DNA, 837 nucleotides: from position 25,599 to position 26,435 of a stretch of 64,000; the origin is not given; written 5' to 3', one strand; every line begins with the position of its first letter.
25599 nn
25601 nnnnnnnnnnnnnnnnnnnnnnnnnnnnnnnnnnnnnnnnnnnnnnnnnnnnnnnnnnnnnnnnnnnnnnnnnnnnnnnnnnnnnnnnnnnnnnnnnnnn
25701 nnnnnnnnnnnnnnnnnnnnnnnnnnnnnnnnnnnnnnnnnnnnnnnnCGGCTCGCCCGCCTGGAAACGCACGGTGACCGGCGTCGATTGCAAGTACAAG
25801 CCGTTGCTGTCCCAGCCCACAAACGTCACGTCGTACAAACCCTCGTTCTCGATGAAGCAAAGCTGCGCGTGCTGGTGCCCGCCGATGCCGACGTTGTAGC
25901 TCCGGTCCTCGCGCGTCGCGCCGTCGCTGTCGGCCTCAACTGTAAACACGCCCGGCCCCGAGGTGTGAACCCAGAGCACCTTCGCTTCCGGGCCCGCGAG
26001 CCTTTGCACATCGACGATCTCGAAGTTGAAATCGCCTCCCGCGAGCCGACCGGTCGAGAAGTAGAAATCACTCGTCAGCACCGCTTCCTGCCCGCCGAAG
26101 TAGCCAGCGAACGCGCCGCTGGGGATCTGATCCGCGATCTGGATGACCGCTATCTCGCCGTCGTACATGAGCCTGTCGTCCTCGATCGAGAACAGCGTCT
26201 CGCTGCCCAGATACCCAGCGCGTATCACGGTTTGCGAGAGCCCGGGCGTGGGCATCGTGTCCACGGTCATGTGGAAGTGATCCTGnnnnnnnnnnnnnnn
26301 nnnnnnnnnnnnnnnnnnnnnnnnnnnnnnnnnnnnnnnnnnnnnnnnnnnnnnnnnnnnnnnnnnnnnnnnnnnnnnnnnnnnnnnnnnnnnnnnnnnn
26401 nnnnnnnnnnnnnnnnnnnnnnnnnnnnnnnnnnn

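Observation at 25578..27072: Adjacent paralogs with swapped C-terminal anchors (pair A): PEP-CTERM versus GC-type dockerin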

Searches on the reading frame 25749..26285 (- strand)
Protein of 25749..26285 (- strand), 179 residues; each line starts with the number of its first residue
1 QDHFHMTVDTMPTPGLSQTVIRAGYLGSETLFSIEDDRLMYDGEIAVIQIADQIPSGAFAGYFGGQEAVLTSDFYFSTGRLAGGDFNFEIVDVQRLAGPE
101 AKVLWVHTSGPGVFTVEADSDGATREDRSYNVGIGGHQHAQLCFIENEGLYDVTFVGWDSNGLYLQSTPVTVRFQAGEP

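Call 11: find_homologous_proteins(query=A1, max_evalue=0.001)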
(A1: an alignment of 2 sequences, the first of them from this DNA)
Query A1 (2 sequences) (179 aa, profile of the alignment): 118 proteins with E <= 0.001 among 603 candidates.
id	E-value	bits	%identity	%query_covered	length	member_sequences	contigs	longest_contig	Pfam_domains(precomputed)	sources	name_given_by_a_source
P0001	1.0e-100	353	100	100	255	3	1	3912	-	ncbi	-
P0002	2.4e-89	316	42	98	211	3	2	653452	-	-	-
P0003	7.9e-86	304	84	100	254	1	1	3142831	-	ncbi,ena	-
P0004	2.1e-80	287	77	100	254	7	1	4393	-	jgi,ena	-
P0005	1.1e-79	284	77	100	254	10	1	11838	-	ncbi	ncbi:MAG: GC-type dockerin domain-anchored protein [Phycisphaerales bacterium JB058]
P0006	6.6e-79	282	45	98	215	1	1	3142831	-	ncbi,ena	-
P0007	1.4e-78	281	75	100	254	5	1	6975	PF00036.39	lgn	-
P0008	3.9e-78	279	45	98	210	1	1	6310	-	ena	-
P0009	1.7e-77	277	46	98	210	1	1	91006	-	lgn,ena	-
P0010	1.1e-76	275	46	98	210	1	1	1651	-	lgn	-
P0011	2.6e-76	273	73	100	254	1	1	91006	-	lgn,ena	-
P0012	3.3e-76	273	74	100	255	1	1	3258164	-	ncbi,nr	ncbi:MAG: hypothetical protein ED559_00450 [Phycisphaera sp.]|nr:MAG: hypothetical protein ED559_004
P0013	4.7e-76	273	73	100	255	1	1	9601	-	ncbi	-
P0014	1.9e-75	271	43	98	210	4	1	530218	-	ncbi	-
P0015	5.7e-75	269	73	100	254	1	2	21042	-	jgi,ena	-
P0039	2.7e-48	182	49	97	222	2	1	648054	-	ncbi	ncbi:MAG: hypothetical protein U0640_14255 [Phycisphaerales bacterium]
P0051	1.2e-44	170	42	97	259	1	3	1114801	-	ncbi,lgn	-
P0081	2.9e-38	149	46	98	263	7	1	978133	-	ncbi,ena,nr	ncbi:hypothetical protein LBMAG48_01120 [Phycisphaerae bacterium]|nr:hypothetical protein LBMAG48_01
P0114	3.3e-31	126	41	98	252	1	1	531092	-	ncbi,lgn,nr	ncbi:MAG: hypothetical protein GC200_00865 [Tepidisphaera sp.]|nr:hypothetical protein [Tepidisphaer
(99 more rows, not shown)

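Call 17: find_encoding_contigs(protein=P0003, flank=10000, max_places=2)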
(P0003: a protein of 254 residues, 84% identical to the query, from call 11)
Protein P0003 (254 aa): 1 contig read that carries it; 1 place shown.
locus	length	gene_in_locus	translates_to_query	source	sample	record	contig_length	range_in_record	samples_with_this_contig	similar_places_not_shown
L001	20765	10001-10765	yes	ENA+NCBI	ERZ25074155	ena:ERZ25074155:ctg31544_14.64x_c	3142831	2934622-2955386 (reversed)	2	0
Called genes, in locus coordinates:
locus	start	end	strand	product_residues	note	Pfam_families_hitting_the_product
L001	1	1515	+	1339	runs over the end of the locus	PF02811:PHP, PF07733:DNA_pol3_alpha, PF17657:DNA_pol3_finger, PF14579:HHH_6, PF01336:tRNA_anti-codon (weak)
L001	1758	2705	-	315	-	-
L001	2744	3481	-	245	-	PF02441:Flavoprotein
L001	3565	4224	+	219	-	-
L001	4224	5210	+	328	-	PF02729:OTCace_N, PF00185:OTCace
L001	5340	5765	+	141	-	-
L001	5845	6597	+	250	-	PF07963:N_methyl (weak)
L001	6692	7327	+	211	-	-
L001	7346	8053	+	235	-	-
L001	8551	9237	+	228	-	PF07963:N_methyl (weak)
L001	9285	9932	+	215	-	-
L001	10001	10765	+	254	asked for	-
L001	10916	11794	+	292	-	PF13472:Lipase_GDSL_2 (weak)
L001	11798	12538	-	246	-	PF08281:Sigma70_r4_2 (faint), PF00196:GerE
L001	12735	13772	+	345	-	-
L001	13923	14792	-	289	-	PF13557:Phenol_MetA_deg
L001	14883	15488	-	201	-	PF13191:AAA_16 (faint), PF00625:Guanylate_kin, PF13238:AAA_18 (weak)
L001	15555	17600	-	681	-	-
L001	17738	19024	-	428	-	PF10282:Lactonase (weak)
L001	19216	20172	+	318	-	PF13489:Methyltransf_23, PF13847:Methyltransf_31, PF08241:Methyltransf_11, PF08242:Methyltransf_12, PF13649:Methyltransf_25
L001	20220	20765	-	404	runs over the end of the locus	PF02374:ArsA_ATPase (faint), PF10609:ParA, PF13614:AAA_31, PF01656:CbiA, PF09140:MipZ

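Call 18: find_encoding_contigs(protein=P0012, flank=10000, max_places=2)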
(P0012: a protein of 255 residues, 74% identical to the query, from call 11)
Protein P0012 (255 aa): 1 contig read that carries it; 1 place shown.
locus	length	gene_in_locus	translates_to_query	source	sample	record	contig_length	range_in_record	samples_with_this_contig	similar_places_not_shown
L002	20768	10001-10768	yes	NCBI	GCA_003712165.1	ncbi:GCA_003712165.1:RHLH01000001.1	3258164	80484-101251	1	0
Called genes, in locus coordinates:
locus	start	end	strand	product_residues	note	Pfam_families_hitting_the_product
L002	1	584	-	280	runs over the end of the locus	-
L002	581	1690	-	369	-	-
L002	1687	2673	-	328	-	-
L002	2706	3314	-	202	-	PF02441:Flavoprotein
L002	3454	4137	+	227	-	-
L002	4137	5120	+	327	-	PF02729:OTCace_N, PF00185:OTCace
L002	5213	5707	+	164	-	-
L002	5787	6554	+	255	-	PF07963:N_methyl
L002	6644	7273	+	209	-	-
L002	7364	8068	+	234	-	-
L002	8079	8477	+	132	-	-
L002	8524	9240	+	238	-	PF07963:N_methyl (weak)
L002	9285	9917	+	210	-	-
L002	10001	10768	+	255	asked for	-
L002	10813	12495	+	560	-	PF01839:FG-GAP (faint), PF13517:FG-GAP_3, PF07593:UnbV_ASPIC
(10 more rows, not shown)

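Call 35: find_encoding_contigs(protein=P0039, flank=8000, max_places=1)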
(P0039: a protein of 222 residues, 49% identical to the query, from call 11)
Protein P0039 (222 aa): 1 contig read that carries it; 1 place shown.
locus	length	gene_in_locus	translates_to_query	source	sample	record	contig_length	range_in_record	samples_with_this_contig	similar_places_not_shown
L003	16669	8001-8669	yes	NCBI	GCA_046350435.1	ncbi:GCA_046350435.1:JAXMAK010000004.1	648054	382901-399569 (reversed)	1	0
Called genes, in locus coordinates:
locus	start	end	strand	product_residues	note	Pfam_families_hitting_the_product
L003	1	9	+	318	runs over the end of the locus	PF01795:Methyltransf_5, PF01728:FtsJ (faint)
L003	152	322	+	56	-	-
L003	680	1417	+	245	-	-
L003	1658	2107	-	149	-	PF03852:Vsr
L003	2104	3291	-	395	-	PF09554:RE_HaeII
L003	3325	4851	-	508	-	PF00145:DNA_methylase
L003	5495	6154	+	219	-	-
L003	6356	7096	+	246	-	-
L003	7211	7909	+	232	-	-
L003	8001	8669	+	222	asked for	-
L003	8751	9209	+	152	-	PF00403:HMA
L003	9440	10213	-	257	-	-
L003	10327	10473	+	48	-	-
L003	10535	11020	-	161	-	-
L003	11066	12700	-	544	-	PF00118:Cpn60_TCP1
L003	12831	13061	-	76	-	-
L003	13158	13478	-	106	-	PF00166:Cpn10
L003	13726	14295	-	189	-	-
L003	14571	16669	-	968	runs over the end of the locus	-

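Call 36: find_encoding_contigs(protein=P0051, flank=8000, max_places=1)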
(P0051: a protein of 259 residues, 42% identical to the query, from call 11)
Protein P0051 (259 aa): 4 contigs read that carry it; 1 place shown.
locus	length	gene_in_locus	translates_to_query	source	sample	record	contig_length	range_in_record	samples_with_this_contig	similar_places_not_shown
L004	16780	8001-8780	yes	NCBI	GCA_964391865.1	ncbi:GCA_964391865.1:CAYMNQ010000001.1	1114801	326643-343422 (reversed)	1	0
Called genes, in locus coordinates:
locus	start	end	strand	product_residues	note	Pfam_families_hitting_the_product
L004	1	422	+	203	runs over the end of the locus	PF00440:TetR_N, PF16925:TetR_C_13, PF21993:TetR_C_13_2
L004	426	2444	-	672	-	PF00432:Prenyltrans (faint), PF13249:SQHop_cyclase_N, PF13243:SQHop_cyclase_C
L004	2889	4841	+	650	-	-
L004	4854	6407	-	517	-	PF00171:Aldedh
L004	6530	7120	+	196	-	-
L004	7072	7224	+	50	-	-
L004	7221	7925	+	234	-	PF07963:N_methyl (faint)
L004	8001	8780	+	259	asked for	-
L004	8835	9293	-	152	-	-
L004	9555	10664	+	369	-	PF01641:SelR, PF01625:PMSR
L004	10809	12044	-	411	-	PF13562:NTP_transf_4, PF00132:Hexapep (faint)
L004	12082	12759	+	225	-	PF00702:Hydrolase, PF13419:HAD_2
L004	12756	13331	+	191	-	PF02834:LigT_PEase (weak), PF13563:2_5_RNA_ligase2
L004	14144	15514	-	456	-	-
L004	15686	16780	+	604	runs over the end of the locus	PF02321:OEP (faint)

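Call 37: find_encoding_contigs(protein=P0081, flank=8000, max_places=1)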
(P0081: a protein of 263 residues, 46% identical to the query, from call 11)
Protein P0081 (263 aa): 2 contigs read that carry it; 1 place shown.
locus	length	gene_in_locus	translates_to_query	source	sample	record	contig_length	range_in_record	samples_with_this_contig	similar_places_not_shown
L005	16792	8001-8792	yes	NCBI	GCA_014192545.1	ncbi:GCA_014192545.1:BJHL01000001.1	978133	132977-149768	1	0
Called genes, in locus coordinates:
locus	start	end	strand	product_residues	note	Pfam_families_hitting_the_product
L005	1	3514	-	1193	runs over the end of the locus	PF26549:Tricorn_N, PF26550:Tricorn_2nd, PF26549:Tricorn_N, PF26550:Tricorn_2nd, PF07676:PD40, PF26550:Tricorn_2nd, PF14684:Tricorn_C1, PF14685:PDZ_Tricorn, +5 more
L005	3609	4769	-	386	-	PF09594:GT87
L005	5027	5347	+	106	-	PF13646:HEAT_2 (weak)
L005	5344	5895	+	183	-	PF13581:HATPase_c_2, PF02518:HATPase_c (weak)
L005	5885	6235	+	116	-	PF01740:STAS, PF13466:STAS_2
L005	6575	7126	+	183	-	-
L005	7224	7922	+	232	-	PF07963:N_methyl (weak)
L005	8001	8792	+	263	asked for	-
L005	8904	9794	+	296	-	-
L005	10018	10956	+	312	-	PF02405:MlaE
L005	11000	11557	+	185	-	-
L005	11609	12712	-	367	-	PF01351:RNase_HII (faint)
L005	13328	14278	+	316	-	PF00078:RVT_1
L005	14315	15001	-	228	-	PF02223:Thymidylate_kin, PF13521:AAA_28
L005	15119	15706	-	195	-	PF02350:Epimerase_2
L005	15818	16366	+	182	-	-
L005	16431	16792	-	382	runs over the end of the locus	PF03102:NeuB, PF08666:SAF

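Call 38: find_encoding_contigs(protein=P0114, flank=8000, max_places=1)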
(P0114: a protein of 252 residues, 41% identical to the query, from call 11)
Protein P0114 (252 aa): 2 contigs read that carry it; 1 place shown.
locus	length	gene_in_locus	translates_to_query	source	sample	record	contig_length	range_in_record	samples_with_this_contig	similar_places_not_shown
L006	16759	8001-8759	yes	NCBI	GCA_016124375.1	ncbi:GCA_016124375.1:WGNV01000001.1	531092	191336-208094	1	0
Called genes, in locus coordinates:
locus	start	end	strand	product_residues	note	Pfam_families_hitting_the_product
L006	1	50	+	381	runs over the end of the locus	PF25470:DUF7901 (weak), PF13927:Ig_3 (faint)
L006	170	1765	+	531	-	PF10142:PhoPQ_related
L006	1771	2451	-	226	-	PF01135:PCMT, PF01596:Methyltransf_3, PF13578:Methyltransf_24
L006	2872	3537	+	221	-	PF28474:DUF8412, PF13376:OmdA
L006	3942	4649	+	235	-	-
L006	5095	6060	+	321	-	PF01641:SelR, PF01625:PMSR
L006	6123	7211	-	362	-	-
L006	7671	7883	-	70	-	-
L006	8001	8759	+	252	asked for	-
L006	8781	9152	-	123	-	-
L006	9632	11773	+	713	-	PF00089:Trypsin, PF13365:Trypsin_2, PF00595:PDZ, PF13180:PDZ_2, PF17820:PDZ_6, PF00595:PDZ (weak), PF13180:PDZ_2, PF17820:PDZ_6, +1 more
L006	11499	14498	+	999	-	PF13567:DUF4131, PF03772:Competence, PF00753:Lactamase_B (faint)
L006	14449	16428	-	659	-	-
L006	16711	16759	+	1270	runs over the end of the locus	-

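Call 43: search_protein_representatives(alignment_id=A3)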
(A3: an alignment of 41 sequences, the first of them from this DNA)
Query: 41 sequences, 178 profile positions. Proteins with E-value up to 0.001 (for the whole library): 117; up to 1e-10: 70; up to 1e-30: 46. The best 117 are listed.
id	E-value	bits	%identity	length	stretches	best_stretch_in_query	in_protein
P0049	2.1e-69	249.1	-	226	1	2-178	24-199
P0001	7.7e-68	244.0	-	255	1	1-178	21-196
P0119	1.5e-66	239.9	-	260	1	2-178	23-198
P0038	8.0e-66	237.5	-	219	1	2-178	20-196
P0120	1.3e-65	236.8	-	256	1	2-176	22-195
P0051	6.2e-65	234.6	-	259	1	2-177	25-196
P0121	3.6e-64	232.1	-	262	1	2-178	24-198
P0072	1.4e-63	230.1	-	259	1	2-177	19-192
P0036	1.4e-63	230.1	-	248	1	2-177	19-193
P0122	3.2e-63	229.0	-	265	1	2-178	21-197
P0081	5.5e-63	228.2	-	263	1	2-177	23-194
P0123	8.8e-63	227.6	-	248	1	2-177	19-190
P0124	2.2e-62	226.3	-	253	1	2-177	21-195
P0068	4.2e-62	225.3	-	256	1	2-177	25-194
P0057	1.8e-61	223.3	-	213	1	2-177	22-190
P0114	1.0e-53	198.0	-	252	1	2-178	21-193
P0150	1.8e-29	119.1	-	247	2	58-178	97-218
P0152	2.5e-27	112.1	-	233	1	3-171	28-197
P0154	3.5e-25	105.1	-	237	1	2-178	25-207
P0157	1.2e-20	90.3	-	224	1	2-168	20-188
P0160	8.0e-19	84.4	-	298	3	120-177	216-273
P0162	1.4e-17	80.3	-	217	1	3-167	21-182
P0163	2.2e-17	79.7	-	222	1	2-177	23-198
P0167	1.3e-13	67.4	-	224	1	2-177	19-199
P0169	2.5e-12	63.2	-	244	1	2-178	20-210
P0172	3.4e-11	59.5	-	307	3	119-170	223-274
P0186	1.1e-06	44.9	-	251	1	116-178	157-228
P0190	3.2e-06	43.3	-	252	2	86-177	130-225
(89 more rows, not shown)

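Call 46: find_related_loci(query=A3, collection=genome_contigs, flank=6000)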
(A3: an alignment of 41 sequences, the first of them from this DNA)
Query A3 (176 aa) in genome_contigs; peptide patterns used: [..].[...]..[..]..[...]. (x = any residue, [..] = any of these).
148 stretches matched a pattern; 43 encode a relative of the query (tblastn E <= 1e-3); 42 distinct loci.
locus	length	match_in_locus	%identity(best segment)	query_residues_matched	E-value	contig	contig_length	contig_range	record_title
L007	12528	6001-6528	84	1-176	4e-103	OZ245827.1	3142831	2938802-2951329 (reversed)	MAG: Phycisphaerales bacterium isolate cf5bb2a3-d454-4854-81bd-4cab2f8f04a7 genome assembly, chromosome: 1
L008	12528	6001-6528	77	1-176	4e-94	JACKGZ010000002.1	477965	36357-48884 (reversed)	MAG: Phycisphaera sp. isolate HK-STAS-PLAN-4 HK-STAS-PLAN-4_2, whole genome shotgun sequence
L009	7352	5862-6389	77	1-176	2e-93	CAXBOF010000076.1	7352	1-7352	MAG TPA_asm: uncultured Phycisphaera sp. isolate ERR2762174_binner12_Refined_23 genome assembly, contig: ERZ3421541.8356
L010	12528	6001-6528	77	1-176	2e-92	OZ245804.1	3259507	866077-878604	MAG: Phycisphaerales bacterium isolate 99f8f486-8ed8-42d8-8706-476b801446f7 genome assembly, chromosome: 1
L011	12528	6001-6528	74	1-176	4e-90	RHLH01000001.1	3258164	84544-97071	MAG: Phycisphaera sp. isolate Bin4 scaffold1, whole genome shotgun sequence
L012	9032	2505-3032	73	1-176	9e-88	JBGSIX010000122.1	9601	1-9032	MAG: Phycisphaerales bacterium isolate JTS-AC143 k141_2354523, whole genome shotgun sequence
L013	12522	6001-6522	49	2-174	6e-49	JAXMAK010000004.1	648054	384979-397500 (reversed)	MAG: Phycisphaerales bacterium isolate STL-PLA8 C1.28.fa-4, whole genome shotgun sequence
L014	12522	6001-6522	49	2-175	2e-45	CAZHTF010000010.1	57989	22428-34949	MAG TPA_asm: uncultured Planctomycetales bacterium isolate binchicken_co58_172 genome assembly, contig: NODE_404_length_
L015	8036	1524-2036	49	3-175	4e-45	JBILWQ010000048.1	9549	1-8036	MAG: Phycisphaerales bacterium isolate ME2018-09-22_3300044646_group8_bin81 Rohwer_bin1573_scaffold_9836_c1, whole genom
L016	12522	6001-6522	48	3-176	3e-45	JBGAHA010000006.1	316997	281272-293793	MAG: Phycisphaerales bacterium isolate MAG_MBR_H125.18 MBRH125-18_opera_contig_253, whole genome shotgun sequence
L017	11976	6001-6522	45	3-176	4e-45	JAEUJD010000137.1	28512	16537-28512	MAG: Phycisphaerales bacterium isolate new MAG-60 k141_1782709, whole genome shotgun sequence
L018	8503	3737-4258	43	3-175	2e-44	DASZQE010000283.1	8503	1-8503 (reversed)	MAG TPA_asm: Phycisphaerales bacterium isolate SMAG_U5989 k141_779271, whole genome shotgun sequence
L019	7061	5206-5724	46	3-175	5e-44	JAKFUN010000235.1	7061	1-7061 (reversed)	MAG: Phycisphaerales bacterium isolate D1_Bin_30 D1_0006030, whole genome shotgun sequence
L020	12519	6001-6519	43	3-175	4e-44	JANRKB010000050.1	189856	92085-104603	MAG: Planctomycetota bacterium isolate bins.472 k141_787859, whole genome shotgun sequence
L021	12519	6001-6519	43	3-175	5e-43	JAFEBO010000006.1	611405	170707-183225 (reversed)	MAG: Planctomycetota bacterium isolate SZAS-2 LIN-736__6__length-611405, whole genome shotgun sequence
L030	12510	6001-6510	45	3-174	6e-40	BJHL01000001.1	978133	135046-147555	Phycisphaerae bacterium LBMAG_Planctomycetes_epi.bin3 DNA, sequence01, whole genome shotgun sequence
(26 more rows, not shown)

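Call 60: search_solved_structures(query=A3, max_evalue=10)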
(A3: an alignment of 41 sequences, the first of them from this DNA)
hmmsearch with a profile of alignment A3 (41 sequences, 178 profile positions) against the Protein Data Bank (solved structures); distinct sequences matched with E-value up to 10: 2.
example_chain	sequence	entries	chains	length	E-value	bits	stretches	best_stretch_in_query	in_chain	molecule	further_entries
7uwv_A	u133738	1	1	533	0.018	18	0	139-170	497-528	CBM74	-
7uwu_A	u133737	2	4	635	0.029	17.3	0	139-170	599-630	Starch Adherence System protein 6 (Sas6)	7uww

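Call 64: search_protein_families(library=pfam, alignment_id=A5, max_evalue=0.0001)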
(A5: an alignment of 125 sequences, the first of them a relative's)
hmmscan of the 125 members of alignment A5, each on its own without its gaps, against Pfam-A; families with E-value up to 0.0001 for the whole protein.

A. member 1, L007:164-1153:+ (329 aa): 2 families
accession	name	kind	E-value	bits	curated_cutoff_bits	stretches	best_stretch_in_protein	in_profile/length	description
PF02729.26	OTCace_N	-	2.9e-38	131.7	29.9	1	10-154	1-146/148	Aspartate/ornithine carbamoyltransferase, carbamoyl-P binding domain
PF00185.30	OTCace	-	6.3e-16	59.2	29.4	1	170-323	2-155/157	Aspartate/ornithine carbamoyltransferase, Asp/Orn binding domain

B. families by the number of members that match (of 125 scanned): 147 families (the first 25 are shown)
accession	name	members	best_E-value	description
PF00346.24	Complex1_49kDa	5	2.9e-97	Respiratory-chain NADH dehydrogenase, 49 Kd subunit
PF00404.24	Dockerin_1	5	5.6e-08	Dockerin type I domain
PF00069.31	Pkinase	3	4.9e-47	Protein kinase domain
PF07714.23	PK_Tyr_Ser-Thr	3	1.1e-34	Protein tyrosine and serine/threonine kinase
PF08281.18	Sigma70_r4_2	3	4.9e-18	Sigma-70, region 4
PF03109.22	ABC1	3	3.3e-06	ABC1 atypical kinase-like domain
PF01625.27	PMSR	2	4.5e-60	Peptide methionine sulfoxide reductase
PF01641.26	SelR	2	1.8e-47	SelR domain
PF13537.11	GATase_7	2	9.5e-47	Glutamine amidotransferase domain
PF13522.11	GATase_6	2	7.1e-46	Glutamine amidotransferase domain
PF01128.25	IspD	2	9.2e-45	2-C-methyl-D-erythritol 4-phosphate cytidylyltransferase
PF13424.12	TPR_12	2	5.4e-41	Tetratricopeptide repeat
PF02729.26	OTCace_N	2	4.9e-39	Aspartate/ornithine carbamoyltransferase, carbamoyl-P binding domain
PF02441.25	Flavoprotein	2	8.6e-39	Flavoprotein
PF00625.27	Guanylate_kin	2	1.7e-38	Guanylate kinase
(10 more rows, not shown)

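Call 65: search_protein_families(library=pfam, proteins=[L003:6356-7096:+, L004:6530-7120:+, L030:4278-5057:+, L019:3516-4196:+, L003:7211-7909:+, L005:8904-9794:+, L021:5026-5913:+], max_evalue=1)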
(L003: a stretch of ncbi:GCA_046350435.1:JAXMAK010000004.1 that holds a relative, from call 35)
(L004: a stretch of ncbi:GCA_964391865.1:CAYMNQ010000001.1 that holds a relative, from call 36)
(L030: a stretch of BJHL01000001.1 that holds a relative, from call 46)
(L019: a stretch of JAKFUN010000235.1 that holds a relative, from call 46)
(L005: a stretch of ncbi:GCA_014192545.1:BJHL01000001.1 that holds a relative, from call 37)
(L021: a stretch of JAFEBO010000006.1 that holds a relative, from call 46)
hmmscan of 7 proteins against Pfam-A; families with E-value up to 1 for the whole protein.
L003:6356-7096:+ (246 aa): 0 families

L004:6530-7120:+ (196 aa): 0 families

L030:4278-5057:+ (259 aa): 0 families

L019:3516-4196:+ (226 aa): 0 families

L003:7211-7909:+ (232 aa): 1 family
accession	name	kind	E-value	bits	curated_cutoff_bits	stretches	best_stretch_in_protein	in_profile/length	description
PF07963.17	N_methyl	-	5.6e-05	23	21.2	1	11-33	4-26/27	Prokaryotic N-terminal methylation motif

L005:8904-9794:+ (296 aa): 0 families

L021:5026-5913:+ (295 aa): 1 family
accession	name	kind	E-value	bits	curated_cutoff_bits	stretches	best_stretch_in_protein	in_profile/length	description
PF07589.16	PEP-CTERM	-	0.013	16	20.7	1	273-294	2-24/24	PEP-CTERM motif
